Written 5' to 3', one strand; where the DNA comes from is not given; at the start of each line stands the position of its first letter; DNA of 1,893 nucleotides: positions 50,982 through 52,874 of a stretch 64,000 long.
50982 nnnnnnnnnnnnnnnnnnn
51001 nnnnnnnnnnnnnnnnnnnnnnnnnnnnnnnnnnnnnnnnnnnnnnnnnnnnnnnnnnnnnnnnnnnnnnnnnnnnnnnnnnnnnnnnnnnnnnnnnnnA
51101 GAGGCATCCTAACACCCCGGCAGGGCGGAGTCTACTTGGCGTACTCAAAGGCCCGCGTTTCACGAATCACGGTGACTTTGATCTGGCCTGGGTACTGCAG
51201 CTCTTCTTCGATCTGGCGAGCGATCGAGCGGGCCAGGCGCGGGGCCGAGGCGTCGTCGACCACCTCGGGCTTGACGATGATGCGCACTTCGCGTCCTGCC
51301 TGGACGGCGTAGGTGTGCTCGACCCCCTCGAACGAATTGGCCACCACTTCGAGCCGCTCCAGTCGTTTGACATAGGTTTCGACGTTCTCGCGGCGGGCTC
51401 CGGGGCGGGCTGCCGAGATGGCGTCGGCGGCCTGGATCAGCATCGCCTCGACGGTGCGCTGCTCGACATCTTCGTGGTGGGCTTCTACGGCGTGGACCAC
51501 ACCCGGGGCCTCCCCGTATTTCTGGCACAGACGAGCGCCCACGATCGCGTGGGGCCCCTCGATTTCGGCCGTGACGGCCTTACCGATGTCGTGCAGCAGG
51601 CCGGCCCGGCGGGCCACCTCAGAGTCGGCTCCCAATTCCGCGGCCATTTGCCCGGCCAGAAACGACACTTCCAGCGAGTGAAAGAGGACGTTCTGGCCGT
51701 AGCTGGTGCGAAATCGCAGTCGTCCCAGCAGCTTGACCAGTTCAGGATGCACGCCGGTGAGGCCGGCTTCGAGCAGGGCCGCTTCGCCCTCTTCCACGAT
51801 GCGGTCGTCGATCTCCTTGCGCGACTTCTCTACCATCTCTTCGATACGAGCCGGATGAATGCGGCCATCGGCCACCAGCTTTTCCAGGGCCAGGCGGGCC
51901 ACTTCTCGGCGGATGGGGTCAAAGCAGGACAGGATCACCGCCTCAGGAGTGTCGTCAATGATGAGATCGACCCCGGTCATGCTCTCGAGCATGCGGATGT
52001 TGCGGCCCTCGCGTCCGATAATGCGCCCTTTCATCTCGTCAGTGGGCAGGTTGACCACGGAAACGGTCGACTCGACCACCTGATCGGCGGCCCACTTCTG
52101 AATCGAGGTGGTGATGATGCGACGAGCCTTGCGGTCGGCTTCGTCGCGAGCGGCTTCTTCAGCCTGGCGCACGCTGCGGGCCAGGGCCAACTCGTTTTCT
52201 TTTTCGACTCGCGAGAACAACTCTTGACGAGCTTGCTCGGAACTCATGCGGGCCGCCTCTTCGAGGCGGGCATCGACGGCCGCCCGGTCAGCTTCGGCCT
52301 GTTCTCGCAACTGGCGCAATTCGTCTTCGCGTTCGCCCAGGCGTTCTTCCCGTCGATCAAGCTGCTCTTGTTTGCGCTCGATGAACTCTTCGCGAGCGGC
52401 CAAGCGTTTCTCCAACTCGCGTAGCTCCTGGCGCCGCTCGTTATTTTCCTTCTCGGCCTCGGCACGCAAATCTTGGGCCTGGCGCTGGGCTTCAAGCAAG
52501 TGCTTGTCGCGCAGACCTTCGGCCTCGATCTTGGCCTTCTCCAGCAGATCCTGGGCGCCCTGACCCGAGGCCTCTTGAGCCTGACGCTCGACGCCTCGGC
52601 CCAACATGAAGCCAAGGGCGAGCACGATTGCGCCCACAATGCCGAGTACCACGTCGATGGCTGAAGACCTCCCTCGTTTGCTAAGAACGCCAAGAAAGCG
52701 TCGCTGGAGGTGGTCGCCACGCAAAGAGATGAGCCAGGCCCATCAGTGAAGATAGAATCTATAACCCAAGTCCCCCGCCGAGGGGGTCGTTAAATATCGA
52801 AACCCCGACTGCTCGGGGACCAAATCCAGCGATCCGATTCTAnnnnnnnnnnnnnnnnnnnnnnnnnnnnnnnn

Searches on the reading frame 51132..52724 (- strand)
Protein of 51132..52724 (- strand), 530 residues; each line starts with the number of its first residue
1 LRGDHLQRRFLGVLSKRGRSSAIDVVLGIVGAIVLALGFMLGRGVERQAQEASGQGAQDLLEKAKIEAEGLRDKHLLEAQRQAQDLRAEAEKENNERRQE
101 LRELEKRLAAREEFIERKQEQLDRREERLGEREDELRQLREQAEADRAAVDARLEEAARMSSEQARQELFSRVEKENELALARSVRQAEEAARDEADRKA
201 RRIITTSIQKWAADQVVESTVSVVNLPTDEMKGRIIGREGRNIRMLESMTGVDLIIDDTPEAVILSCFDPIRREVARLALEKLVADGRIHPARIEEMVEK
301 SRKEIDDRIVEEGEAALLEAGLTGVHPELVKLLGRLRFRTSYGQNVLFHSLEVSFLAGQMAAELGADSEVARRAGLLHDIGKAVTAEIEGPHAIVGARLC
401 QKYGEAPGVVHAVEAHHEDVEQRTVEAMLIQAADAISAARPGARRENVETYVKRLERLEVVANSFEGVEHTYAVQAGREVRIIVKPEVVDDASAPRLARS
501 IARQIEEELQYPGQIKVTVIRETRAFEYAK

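Call 75: search_protein_families(library=pfam, proteins=[window:51132-52724:-], max_evalue=0.001)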
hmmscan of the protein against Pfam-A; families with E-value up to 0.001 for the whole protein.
window:51132-52724:- (530 aa): 4 families
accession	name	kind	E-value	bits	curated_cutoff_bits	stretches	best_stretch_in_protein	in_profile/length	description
PF12072.13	RNase_Y_N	-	3.9e-37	128.1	32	1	27-215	5-201/201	RNase Y N-terminal region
PF01966.28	HD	-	1.4e-20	74.1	22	1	348-438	3-115/116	HD domain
PF00013.35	KH_1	-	4.4e-06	26.8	21.5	1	225-277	5-61/66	KH domain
PF08668.18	HDOD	-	0.00016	21.7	22.9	1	348-403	97-153/196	HDOD domain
